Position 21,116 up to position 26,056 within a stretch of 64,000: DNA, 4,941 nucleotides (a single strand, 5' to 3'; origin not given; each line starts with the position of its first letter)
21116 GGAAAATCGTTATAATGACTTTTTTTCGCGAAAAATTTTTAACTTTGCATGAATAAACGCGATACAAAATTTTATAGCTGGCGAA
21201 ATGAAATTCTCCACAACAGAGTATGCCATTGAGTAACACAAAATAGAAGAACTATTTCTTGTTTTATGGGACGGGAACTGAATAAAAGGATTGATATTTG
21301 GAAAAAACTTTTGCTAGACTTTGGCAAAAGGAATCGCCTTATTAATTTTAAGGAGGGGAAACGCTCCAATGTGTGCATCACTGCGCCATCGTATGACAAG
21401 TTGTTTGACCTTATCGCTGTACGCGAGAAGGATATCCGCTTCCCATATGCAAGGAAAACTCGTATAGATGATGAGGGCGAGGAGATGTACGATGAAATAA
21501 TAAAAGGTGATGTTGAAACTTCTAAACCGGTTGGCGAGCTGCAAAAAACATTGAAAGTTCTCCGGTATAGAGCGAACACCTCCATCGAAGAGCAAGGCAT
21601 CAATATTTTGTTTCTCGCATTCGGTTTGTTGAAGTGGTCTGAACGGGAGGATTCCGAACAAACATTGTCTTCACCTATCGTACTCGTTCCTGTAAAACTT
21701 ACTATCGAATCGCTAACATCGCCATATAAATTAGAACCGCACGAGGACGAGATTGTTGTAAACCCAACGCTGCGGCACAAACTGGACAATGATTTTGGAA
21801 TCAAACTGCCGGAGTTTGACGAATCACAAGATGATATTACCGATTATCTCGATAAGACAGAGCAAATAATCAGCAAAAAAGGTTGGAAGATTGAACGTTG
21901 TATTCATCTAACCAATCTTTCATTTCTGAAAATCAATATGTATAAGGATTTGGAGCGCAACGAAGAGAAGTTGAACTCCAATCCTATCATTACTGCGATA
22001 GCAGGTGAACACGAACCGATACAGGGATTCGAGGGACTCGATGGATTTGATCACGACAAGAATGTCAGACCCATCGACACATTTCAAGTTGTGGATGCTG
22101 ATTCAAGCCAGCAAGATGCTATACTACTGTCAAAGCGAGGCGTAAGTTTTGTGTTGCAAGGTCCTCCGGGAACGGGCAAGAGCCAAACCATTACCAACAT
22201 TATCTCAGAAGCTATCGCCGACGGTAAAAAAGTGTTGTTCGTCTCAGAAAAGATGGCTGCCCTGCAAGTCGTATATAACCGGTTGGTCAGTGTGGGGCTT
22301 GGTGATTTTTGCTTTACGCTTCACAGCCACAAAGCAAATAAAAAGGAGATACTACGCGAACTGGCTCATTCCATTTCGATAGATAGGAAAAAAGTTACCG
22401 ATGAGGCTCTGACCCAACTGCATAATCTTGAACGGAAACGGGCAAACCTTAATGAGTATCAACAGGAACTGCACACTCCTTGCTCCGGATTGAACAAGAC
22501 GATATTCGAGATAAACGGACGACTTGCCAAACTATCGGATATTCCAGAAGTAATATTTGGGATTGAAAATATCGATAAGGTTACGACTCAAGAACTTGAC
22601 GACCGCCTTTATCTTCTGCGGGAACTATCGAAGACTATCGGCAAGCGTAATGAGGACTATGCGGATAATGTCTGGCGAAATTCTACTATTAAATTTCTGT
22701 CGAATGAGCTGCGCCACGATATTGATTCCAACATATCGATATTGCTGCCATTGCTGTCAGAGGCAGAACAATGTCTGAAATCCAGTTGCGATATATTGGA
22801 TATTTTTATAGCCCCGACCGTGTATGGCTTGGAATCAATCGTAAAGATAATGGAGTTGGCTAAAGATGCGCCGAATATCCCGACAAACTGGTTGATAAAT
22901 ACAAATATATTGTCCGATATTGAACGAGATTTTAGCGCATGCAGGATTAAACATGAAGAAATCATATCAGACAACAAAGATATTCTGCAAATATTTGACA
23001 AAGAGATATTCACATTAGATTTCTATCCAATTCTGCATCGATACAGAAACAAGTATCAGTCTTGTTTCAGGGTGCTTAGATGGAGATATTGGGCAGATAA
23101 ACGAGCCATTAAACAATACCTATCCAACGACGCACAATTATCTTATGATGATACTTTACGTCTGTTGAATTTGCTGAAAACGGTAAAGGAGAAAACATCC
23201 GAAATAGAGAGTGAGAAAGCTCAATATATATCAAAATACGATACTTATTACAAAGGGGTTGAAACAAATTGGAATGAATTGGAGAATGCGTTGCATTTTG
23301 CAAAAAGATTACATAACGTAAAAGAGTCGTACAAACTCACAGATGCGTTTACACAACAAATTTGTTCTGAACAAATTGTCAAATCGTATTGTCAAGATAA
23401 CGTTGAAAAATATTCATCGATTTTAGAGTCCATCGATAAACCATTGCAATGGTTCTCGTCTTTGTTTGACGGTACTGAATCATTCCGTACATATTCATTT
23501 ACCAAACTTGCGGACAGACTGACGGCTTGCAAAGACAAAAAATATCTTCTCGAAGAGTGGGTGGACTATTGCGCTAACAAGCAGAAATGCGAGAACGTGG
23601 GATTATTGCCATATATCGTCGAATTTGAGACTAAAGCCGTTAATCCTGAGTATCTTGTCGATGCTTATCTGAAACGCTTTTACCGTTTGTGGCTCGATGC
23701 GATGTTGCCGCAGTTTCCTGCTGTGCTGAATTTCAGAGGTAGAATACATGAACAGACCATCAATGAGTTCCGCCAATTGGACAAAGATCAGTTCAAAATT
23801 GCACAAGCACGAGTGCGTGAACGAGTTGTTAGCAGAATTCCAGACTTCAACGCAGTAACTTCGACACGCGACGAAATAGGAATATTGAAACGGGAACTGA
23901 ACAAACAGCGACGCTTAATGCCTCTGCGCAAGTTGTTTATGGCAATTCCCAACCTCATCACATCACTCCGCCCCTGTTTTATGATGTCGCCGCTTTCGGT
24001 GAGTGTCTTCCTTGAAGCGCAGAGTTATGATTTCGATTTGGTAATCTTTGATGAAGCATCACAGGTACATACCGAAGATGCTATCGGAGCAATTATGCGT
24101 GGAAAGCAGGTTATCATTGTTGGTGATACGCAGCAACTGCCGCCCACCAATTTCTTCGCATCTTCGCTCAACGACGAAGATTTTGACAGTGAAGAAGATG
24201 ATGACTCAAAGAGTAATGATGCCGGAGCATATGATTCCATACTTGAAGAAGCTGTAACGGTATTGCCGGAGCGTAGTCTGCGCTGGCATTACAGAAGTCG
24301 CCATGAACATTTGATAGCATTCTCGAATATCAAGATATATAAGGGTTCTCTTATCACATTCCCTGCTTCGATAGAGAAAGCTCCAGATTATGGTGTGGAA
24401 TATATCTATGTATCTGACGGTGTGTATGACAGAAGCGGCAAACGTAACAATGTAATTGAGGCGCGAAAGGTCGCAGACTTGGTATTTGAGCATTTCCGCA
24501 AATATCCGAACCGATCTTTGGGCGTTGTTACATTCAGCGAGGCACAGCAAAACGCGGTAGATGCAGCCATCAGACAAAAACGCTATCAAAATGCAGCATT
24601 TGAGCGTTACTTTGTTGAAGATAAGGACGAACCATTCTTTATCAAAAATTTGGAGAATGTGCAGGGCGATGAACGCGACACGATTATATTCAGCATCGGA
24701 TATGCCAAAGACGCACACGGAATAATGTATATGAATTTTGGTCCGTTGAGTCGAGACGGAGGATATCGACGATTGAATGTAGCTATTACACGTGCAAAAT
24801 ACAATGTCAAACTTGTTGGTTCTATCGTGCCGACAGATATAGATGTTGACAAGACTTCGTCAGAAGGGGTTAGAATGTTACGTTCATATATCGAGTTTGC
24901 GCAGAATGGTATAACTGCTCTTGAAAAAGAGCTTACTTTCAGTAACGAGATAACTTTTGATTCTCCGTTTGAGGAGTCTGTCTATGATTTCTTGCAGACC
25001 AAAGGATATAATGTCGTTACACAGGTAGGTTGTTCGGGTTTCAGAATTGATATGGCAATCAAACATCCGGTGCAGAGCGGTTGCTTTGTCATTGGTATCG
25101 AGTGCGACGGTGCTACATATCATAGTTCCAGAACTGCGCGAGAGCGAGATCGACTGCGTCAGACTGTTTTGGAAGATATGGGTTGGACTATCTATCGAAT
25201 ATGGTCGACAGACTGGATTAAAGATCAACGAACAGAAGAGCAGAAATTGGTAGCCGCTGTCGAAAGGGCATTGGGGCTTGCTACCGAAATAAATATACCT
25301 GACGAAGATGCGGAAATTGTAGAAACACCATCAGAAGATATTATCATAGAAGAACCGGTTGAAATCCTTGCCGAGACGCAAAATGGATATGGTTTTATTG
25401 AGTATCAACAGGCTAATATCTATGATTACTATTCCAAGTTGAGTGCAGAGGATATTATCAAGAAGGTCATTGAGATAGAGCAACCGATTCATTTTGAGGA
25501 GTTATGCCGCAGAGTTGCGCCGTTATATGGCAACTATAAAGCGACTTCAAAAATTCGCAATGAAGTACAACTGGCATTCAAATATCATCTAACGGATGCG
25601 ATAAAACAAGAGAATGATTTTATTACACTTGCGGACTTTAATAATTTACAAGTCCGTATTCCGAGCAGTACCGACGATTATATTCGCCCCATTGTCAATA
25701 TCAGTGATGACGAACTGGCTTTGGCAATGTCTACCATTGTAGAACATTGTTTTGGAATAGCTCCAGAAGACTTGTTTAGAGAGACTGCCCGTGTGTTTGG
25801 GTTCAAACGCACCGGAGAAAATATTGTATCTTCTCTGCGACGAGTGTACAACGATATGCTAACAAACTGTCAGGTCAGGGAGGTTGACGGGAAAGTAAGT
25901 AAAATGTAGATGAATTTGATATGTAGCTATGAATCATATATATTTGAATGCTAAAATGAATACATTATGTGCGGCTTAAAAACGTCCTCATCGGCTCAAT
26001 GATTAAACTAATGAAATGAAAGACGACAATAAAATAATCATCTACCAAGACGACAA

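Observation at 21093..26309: AT-rich islet with one giant DUF4011 / SF1-helicase / Vsr-DUF559 nuclease / DUF3320 protein: an Hhe-like single-gene defence candidate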

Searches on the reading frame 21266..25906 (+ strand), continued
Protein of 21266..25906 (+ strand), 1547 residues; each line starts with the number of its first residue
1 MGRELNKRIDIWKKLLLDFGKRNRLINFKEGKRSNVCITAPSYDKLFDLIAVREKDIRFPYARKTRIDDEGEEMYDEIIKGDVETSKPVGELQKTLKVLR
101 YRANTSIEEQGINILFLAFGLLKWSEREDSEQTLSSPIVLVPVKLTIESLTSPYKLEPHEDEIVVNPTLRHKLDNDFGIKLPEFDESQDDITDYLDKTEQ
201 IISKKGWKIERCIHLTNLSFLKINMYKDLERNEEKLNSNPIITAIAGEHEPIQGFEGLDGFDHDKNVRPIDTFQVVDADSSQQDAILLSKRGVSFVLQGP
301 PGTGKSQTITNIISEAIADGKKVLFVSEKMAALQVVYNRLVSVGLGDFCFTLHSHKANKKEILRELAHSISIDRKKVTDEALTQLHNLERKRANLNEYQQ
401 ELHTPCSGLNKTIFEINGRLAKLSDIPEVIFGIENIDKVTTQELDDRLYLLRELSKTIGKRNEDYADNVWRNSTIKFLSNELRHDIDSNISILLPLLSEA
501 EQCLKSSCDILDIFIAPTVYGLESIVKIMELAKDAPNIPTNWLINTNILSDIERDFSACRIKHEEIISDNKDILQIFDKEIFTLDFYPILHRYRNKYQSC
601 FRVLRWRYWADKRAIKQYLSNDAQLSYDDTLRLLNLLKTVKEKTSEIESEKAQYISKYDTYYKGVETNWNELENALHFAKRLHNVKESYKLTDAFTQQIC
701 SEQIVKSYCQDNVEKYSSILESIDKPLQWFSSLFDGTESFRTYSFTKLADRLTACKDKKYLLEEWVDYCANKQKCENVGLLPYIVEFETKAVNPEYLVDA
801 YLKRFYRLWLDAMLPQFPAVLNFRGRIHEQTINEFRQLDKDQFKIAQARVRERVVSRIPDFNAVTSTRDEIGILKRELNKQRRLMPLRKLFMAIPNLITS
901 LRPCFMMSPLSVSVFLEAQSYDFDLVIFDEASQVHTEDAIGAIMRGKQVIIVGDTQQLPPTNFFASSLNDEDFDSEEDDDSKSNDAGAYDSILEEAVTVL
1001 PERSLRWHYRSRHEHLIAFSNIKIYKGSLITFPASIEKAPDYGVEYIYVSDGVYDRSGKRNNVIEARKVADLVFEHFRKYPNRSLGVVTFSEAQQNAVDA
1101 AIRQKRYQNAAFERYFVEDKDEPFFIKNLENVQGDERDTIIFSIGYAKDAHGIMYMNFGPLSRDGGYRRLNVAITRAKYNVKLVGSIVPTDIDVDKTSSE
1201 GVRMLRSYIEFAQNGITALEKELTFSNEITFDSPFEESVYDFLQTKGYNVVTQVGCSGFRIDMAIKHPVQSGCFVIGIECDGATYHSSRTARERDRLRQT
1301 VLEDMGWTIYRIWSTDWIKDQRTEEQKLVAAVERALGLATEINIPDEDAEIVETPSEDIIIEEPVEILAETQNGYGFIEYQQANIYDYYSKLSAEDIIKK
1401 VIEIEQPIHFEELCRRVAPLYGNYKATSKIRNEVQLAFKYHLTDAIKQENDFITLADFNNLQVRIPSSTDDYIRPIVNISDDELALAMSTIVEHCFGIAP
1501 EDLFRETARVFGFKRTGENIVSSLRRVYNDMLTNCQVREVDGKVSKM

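Call 74: search_protein_families(library=pfam, proteins=[L087:2341-8073:+, L081:9666-10307:+, L083:5290-5706:+, L083:5717-6748:+], max_evalue=0.001)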
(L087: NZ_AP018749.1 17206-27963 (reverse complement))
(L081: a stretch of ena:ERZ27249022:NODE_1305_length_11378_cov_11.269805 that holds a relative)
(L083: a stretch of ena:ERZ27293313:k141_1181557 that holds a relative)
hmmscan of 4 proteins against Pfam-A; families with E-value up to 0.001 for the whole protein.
L087:2341-8073:+ (1911 aa): 11 families
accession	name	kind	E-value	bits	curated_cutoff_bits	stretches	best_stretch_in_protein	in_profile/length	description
PF13195.11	DUF4011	-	1.6e-37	129.4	22.2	1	30-308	1-158/158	Protein of unknown function (DUF4011)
PF18741.7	MTES_1575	-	4.1e-37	126.6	38.2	1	1683-1780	1-96/96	REase_MTES_1575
PF13086.12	AAA_11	-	6.2e-17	62.6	27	2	1378-1420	212-254/257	AAA domain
PF13087.12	AAA_12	-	9.9e-12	45.3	27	1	1455-1637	19-193/195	AAA domain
PF13245.12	AAA_19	-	4.7e-09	37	25.1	0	430-491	1-64/134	AAA domain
PF13604.12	AAA_30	-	3.8e-08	33.7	27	0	428-489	4-67/191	AAA domain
PF00580.27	UvrD-helicase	-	1e-05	25.8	23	1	436-620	10-181/271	UvrD/REP helicase N-terminal domain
PF04480.18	DUF559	-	2.7e-05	24.4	20.6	1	1724-1780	55-108/109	Protein of unknown function (DUF559)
PF01443.25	Viral_helicase1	-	0.00014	22.2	21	0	443-514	1-68/228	Viral superfamily 1 RNA helicase core domain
PF01580.24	FtsK_SpoIIIE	-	0.00058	19.8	24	0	429-466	27-65/221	FtsK/SpoIIIE family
PF13401.12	AAA_22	-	0.00062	20.5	27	0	441-575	6-129/130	AAA domain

L081:9666-10307:+ (214 aa): 0 families

L083:5290-5706:+ (139 aa): 0 families

L083:5717-6748:+ (344 aa): 0 families

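Call 77: find_encoding_contigs(protein=P0096, flank=10000, max_places=2)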
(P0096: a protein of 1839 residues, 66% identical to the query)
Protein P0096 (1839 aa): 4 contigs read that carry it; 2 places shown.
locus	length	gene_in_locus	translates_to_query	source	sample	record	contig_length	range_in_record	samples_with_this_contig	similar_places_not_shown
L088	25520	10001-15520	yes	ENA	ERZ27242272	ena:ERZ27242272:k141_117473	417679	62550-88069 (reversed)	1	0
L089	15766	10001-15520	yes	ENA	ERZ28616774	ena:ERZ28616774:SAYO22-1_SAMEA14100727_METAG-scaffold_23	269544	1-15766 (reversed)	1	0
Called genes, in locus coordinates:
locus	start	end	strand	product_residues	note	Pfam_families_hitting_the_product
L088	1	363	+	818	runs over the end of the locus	PF07992:Pyr_redox_2, PF13738:Pyr_redox_3, PF00070:Pyr_redox, PF02852:Pyr_redox_dim, PF00581:Rhodanese, PF01206:TusA, PF02635:DsrE, PF13686:DrsE_2, +2 more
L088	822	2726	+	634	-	PF06480:FtsH_ext (weak), PF00004:AAA, PF17862:AAA_lid_3, PF01434:Peptidase_M41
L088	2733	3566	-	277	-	PF12833:HTH_18, PF00165:HTH_AraC (weak)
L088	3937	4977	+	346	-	PF00294:PfkB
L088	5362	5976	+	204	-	PF00440:TetR_N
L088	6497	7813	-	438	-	PF07690:MFS_1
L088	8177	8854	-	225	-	PF24741:AlkZ-rel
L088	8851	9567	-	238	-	PF02596:DUF169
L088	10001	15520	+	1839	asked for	PF13195:DUF4011, PF13086:AAA_11 (weak), PF13245:AAA_19 (faint), PF13604:AAA_30 (faint), PF13086:AAA_11, PF13087:AAA_12, PF18741:MTES_1575, PF11784:DUF3320 (faint)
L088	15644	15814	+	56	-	-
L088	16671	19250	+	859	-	PF00488:MutS_V, PF20297:MSSS (weak), PF01713:Smr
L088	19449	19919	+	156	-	-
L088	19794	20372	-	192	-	-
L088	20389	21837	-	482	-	PF00069:Pkinase, PF07714:PK_Tyr_Ser-Thr, PF01636:APH (faint)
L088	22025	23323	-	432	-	PF12773:DZR (weak), PF13240:Zn_Ribbon_1 (faint), PF13248:Zn_ribbon_3 (faint), PF24460:DUF7575 (faint), PF05656:DUF805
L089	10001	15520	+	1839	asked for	PF13195:DUF4011, PF13086:AAA_11 (weak), PF13245:AAA_19 (faint), PF13604:AAA_30 (faint), PF13086:AAA_11, PF13087:AAA_12, PF18741:MTES_1575, PF11784:DUF3320 (faint)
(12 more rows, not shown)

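Call 78: find_encoding_contigs(protein=P0080, flank=10000, max_places=2)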
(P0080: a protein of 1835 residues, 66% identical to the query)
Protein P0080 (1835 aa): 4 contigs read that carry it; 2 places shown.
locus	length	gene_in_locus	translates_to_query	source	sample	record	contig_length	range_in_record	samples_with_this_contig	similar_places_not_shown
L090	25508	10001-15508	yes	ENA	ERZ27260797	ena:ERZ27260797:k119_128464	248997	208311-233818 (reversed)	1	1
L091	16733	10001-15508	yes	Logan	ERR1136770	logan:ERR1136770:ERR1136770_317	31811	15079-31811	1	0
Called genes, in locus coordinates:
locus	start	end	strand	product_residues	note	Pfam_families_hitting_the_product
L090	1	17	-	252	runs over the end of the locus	PF06293:Kdo (weak)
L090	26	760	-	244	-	-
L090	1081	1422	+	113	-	PF12844:HTH_19, PF13560:HTH_31, PF01381:HTH_3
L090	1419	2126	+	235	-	PF06114:Peptidase_M78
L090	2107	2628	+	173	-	PF11848:DUF3368 (weak)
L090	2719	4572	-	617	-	PF02837:Glyco_hydro_2_N, PF00703:Glyco_hydro_2, PF02836:Glyco_hydro_2_C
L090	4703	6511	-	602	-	PF02837:Glyco_hydro_2_N, PF22666:Glyco_hydro_2_N2, PF00703:Glyco_hydro_2, PF02836:Glyco_hydro_2_C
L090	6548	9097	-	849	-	PF16334:DUF4964, PF17168:DUF5127, PF16335:GtaA_6_Hairpin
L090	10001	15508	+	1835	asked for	PF13195:DUF4011, PF13086:AAA_11 (weak), PF13245:AAA_19 (faint), PF13604:AAA_30 (faint), PF09848:SLFN-g3_helicase (faint), PF13086:AAA_11, PF13087:AAA_12, PF18741:MTES_1575, +1 more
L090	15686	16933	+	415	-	PF00675:Peptidase_M16, PF05193:Peptidase_M16_C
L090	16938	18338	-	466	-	PF01235:Na_Ala_symp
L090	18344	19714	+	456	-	PF11013:DUF2851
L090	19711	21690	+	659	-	PF13205:Big_5, PF13620:CarboxypepD_reg (weak), PF09912:DUF2141 (faint)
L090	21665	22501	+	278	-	PF11306:DUF3108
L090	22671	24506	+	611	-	PF13229:Beta_helix (faint), PF23763:Beta-barrel_GLAA-B_I, PF05048:NosD (faint), PF23764:Beta-barrel_GLAA-B_II (weak)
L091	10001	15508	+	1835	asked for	PF13195:DUF4011, PF13086:AAA_11 (weak), PF13245:AAA_19 (faint), PF13604:AAA_30 (faint), PF09848:SLFN-g3_helicase (faint), PF13086:AAA_11, PF13087:AAA_12, PF18741:MTES_1575, +1 more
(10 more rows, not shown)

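Call 79: find_encoding_contigs(protein=P0120, flank=10000, max_places=2)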
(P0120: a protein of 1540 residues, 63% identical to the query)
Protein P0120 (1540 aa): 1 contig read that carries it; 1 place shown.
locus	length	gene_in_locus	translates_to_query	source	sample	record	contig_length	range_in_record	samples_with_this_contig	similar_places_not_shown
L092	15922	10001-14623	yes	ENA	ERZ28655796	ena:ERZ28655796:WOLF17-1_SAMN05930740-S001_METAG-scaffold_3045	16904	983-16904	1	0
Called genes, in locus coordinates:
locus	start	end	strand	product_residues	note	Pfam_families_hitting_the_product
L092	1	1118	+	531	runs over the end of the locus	-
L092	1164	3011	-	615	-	-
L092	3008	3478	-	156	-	PF13185:GAF_2, PF01590:GAF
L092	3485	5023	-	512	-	PF01051:Rep3_N (weak)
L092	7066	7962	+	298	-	PF00142:Fer4_NifH (faint), PF01656:CbiA, PF02374:ArsA_ATPase (weak), PF09140:MipZ (faint), PF13614:AAA_31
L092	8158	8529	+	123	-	-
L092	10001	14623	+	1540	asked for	PF13195:DUF4011, PF13086:AAA_11, PF13245:AAA_19 (faint), PF13604:AAA_30 (faint), PF13086:AAA_11, PF13087:AAA_12, PF18741:MTES_1575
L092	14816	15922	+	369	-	?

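Call 80: find_encoding_contigs(protein=P0046, flank=10000, max_places=3)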
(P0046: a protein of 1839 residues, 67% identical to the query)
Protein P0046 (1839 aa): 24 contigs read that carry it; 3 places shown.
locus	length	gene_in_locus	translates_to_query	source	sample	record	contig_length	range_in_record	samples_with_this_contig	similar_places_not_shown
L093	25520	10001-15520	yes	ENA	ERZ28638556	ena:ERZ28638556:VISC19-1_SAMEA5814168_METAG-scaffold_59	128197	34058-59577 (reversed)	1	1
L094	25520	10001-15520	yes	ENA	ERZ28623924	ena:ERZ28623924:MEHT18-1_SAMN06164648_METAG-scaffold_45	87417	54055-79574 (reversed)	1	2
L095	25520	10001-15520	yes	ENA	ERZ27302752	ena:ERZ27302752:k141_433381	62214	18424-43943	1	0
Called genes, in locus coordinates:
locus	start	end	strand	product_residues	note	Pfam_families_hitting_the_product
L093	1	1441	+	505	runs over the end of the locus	PF01656:CbiA, PF13500:AAA_26, PF07685:GATase_3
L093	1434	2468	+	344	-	PF00155:Aminotran_1_2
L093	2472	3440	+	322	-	PF03186:CobD_Cbib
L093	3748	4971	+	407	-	PF17293:Arm-DNA-bind_5, PF13102:Phage_int_SAM_5, PF00589:Phage_integrase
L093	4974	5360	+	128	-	-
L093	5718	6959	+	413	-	PF19263:DUF5906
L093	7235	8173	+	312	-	PF01807:Zn_ribbon_DnaG (weak), PF13155:Toprim_2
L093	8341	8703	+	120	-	PF21983:NikA-like, PF05713:MobC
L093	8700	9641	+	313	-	PF03432:Relaxase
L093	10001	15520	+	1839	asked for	PF13195:DUF4011, PF13086:AAA_11 (weak), PF13245:AAA_19 (faint), PF13604:AAA_30 (faint), PF13086:AAA_11, PF13087:AAA_12, PF18741:MTES_1575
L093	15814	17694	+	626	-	PF00512:HisKA, PF02518:HATPase_c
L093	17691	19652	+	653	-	PF00512:HisKA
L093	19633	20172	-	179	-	PF00300:His_Phos_1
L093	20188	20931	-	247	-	PF02654:CobS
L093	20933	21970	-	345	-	PF02277:DBI_PRT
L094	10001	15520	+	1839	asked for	PF13195:DUF4011, PF13086:AAA_11 (weak), PF13245:AAA_19 (faint), PF13604:AAA_30 (faint), PF13086:AAA_11, PF13087:AAA_12, PF18741:MTES_1575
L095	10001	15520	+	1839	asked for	PF13195:DUF4011, PF13086:AAA_11 (weak), PF13245:AAA_19 (faint), PF13604:AAA_30 (faint), PF13086:AAA_11, PF13087:AAA_12, PF18741:MTES_1575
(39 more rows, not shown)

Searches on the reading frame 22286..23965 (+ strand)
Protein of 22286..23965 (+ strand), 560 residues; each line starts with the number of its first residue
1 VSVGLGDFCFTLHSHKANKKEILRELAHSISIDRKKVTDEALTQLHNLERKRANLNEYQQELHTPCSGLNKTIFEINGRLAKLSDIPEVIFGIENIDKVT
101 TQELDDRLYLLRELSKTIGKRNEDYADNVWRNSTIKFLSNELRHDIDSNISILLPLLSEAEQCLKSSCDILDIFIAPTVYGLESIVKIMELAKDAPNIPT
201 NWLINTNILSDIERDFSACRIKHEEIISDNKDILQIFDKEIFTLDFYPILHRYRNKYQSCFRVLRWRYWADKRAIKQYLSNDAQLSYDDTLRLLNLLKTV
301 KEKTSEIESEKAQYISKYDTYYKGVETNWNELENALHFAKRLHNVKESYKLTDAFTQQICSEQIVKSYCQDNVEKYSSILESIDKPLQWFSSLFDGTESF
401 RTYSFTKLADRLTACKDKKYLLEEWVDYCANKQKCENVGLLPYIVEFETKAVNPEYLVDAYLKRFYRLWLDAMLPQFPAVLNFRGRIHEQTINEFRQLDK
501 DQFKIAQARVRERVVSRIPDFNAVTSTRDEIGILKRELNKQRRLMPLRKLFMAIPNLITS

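Call 86: search_solved_structures(query=window:22286-23965:+, max_evalue=1)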
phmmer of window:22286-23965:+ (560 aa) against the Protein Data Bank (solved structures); distinct sequences matched with E-value up to 1: 0.
